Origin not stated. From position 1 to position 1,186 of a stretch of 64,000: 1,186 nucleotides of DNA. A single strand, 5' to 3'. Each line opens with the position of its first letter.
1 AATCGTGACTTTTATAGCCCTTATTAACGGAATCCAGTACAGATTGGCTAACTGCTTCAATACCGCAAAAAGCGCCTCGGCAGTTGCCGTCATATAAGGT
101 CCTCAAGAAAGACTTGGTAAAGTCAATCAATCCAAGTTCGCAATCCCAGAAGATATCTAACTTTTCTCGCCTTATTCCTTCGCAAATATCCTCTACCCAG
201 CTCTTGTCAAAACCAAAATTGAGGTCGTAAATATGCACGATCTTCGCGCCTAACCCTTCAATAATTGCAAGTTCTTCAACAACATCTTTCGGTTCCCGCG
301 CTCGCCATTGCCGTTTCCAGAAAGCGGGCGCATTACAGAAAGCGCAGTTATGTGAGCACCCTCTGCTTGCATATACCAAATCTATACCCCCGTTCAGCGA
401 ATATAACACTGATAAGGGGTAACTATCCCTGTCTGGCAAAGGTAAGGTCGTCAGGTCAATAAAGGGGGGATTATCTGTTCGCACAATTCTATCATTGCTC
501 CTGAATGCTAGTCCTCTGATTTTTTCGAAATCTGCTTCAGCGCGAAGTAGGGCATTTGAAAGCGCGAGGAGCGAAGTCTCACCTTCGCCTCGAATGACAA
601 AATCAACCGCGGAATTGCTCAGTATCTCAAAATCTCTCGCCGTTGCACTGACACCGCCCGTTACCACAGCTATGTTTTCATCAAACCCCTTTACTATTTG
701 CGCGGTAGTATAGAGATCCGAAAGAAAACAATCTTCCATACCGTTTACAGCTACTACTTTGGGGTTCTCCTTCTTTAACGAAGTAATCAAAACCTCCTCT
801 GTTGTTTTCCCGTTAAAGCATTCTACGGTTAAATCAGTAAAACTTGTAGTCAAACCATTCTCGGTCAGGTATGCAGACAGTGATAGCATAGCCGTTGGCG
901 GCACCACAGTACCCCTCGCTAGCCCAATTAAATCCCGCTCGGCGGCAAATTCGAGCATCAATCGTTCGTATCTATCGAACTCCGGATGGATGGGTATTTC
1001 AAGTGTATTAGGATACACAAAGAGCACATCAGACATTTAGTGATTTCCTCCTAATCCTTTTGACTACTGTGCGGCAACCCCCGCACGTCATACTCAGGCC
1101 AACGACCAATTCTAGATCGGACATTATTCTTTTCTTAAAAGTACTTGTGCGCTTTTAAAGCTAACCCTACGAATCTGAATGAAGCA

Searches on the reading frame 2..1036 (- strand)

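Call 51: search_protein_families(library=pfam, proteins=[window:2-1036:-], max_evalue=0.00001)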
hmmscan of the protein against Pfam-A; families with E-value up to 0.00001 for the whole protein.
window:2-1036:- (345 aa): 2 families
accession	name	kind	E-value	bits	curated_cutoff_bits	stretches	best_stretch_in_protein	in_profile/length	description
PF02310.24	B12-binding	-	1.3e-12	48.1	32.1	1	37-159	4-120/121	B12 binding domain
PF04055.27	Radical_SAM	-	2.3e-10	41.3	29.5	1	223-342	3-125/166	Radical SAM superfamily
